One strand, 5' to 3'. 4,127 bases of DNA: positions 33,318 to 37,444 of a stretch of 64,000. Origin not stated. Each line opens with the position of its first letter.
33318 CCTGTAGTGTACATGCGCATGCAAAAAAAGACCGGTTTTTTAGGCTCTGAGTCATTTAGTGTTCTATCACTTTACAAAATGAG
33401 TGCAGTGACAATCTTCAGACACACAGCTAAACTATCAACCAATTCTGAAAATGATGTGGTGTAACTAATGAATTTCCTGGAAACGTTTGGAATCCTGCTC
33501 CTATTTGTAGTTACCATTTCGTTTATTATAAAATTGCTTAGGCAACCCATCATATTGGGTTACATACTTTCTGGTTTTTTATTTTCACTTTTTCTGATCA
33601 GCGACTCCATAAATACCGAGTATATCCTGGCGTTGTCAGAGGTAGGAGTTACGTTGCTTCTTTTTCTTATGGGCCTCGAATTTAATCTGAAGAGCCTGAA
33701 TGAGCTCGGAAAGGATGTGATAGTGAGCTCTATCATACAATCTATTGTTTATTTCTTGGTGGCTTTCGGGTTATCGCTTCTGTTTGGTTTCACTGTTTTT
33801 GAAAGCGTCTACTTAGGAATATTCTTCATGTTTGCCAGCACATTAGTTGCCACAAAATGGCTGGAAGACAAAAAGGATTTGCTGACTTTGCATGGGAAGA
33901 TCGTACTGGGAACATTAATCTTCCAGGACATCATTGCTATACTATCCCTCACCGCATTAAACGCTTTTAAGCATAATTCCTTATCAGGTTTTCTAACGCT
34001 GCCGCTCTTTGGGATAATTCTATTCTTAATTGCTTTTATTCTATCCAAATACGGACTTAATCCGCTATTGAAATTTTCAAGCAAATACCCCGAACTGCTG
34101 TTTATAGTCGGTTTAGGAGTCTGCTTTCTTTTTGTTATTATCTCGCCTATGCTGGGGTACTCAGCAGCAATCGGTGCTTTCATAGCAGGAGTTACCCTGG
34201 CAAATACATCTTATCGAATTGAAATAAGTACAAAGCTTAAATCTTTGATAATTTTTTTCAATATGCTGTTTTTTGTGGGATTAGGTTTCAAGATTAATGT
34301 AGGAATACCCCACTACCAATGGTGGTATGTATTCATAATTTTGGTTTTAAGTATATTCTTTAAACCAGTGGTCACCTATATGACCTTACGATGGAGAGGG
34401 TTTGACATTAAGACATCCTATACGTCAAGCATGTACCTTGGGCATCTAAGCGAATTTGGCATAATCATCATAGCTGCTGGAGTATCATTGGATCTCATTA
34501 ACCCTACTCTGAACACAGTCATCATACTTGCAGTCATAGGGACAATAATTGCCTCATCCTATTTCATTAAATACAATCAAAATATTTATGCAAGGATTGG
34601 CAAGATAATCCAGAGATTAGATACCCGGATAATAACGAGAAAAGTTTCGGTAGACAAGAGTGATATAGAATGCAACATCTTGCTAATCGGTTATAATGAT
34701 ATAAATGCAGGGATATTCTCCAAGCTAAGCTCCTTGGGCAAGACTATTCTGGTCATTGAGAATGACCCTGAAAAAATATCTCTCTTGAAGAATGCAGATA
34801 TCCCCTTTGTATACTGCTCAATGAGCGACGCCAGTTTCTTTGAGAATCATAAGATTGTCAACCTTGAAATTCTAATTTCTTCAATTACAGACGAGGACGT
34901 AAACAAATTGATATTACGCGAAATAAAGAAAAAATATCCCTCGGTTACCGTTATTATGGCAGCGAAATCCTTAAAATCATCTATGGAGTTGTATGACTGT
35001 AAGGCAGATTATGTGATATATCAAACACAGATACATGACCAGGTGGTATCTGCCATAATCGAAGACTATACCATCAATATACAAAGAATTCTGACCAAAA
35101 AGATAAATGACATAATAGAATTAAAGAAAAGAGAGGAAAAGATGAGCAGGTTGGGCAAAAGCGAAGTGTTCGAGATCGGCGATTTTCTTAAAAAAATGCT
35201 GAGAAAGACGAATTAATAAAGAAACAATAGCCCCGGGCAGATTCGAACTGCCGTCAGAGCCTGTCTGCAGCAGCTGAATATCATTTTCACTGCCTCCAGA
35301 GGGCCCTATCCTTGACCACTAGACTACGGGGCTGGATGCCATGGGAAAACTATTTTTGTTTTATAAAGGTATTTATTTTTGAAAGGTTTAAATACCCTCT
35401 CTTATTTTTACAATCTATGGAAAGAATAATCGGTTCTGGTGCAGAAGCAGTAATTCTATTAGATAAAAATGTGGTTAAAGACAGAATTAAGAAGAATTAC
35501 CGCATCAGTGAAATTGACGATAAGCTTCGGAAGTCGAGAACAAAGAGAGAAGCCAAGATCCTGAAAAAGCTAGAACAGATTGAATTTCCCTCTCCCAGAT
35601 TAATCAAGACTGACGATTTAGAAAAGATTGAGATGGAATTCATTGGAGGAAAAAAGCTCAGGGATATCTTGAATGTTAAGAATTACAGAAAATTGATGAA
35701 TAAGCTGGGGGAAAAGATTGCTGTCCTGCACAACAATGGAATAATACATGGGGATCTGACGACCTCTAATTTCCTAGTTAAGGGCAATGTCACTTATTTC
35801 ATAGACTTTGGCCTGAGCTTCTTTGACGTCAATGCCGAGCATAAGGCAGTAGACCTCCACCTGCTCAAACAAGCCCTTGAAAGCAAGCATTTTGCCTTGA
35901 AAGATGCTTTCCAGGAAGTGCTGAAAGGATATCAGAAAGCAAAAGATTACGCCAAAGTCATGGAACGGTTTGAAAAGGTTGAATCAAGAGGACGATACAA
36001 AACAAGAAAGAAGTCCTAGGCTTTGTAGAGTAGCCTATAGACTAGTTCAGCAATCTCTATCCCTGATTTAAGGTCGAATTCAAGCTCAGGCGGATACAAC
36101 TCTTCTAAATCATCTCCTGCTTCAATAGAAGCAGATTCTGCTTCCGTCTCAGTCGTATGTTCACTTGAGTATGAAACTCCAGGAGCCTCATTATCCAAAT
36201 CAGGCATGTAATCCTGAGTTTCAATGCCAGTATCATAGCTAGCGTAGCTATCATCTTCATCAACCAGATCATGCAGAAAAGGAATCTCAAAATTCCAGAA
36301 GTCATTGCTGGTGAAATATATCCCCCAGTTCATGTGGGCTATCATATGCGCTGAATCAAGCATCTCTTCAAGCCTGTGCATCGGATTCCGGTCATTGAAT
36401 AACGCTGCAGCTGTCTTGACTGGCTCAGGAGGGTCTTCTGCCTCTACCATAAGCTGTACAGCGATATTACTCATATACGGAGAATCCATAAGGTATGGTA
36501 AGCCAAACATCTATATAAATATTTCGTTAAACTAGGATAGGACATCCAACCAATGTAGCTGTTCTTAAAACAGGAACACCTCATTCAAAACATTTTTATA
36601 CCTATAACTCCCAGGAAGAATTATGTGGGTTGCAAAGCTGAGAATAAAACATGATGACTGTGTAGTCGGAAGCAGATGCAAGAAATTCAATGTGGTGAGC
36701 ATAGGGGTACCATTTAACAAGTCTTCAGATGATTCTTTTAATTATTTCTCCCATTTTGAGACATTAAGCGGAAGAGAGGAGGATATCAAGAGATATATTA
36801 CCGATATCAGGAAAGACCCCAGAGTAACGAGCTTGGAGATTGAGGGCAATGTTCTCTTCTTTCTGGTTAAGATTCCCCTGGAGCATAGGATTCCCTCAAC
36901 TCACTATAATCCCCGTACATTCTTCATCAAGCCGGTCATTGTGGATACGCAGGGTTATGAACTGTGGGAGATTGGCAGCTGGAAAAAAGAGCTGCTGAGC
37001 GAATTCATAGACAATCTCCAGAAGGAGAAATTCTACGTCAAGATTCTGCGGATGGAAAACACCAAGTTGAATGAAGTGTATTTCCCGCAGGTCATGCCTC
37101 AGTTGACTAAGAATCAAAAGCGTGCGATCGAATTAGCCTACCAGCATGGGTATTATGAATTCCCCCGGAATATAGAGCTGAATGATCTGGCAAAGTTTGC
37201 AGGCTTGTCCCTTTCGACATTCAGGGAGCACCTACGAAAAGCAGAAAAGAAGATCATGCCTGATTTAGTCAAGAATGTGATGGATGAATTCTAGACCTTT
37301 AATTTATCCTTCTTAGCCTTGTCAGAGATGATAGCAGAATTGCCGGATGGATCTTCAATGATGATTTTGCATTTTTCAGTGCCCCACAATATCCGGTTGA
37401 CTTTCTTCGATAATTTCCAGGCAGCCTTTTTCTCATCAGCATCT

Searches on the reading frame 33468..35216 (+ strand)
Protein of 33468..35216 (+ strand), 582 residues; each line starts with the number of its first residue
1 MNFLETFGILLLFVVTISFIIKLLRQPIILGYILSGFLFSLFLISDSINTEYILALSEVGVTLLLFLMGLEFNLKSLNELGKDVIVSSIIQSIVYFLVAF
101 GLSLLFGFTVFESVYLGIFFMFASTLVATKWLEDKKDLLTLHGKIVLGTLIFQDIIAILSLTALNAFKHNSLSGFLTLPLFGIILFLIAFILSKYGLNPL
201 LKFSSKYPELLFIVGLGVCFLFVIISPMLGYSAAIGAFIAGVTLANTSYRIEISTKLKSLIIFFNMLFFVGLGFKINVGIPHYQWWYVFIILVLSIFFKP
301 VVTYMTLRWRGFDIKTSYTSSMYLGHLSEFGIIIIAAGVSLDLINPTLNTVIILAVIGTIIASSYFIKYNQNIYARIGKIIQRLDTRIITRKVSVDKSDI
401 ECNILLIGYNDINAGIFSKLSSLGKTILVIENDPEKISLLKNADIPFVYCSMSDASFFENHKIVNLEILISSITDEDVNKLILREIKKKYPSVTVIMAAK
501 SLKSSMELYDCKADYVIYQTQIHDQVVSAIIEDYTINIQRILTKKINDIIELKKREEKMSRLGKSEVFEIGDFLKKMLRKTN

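Call 67: search_protein_families(library=pfam, proteins=[window:33468-35216:+], max_evalue=0.0001)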
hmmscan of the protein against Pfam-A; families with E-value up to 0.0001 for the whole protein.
window:33468-35216:+ (582 aa): 2 families
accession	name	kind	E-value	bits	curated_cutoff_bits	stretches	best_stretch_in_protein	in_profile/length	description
PF00999.27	Na_H_Exchanger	-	2.8e-48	165.1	26.2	1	10-361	2-363/375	Sodium/hydrogen exchanger, transmembrane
PF02254.24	TrkA_N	-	4.1e-13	50.1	23.8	1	404-518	1-115/116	TrkA-N domain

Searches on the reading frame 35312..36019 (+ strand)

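Call 67: search_protein_families(library=pfam, proteins=[window:35312-36019:+], max_evalue=0.0001)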
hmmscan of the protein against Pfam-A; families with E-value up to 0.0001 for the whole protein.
window:35312-36019:+ (235 aa): 4 families
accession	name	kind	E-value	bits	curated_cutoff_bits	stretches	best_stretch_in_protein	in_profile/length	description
PF01163.29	RIO1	-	4.6e-12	46.4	22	1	68-167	46-149/187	RIO domain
PF00069.31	Pkinase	-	1.3e-08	35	31.7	1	37-171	4-147/263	Protein kinase domain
PF01636.29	APH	-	2.4e-07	31.2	23.2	0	142-169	168-197/239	Phosphotransferase enzyme family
PF06293.20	Kdo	-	7.7e-07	29.2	21.3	1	114-207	103-207/207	Lipopolysaccharide kinase (Kdo/WaaP) family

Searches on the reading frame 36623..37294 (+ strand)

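Call 67: search_protein_families(library=pfam, proteins=[window:36623-37294:+], max_evalue=0.0001)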
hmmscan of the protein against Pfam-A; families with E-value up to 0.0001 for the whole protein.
window:36623-37294:+ (223 aa): 1 family
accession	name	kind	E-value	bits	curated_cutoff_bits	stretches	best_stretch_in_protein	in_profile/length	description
PF04967.18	HTH_10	-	4.2e-18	65.3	23.1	1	161-212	1-52/53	HTH DNA binding domain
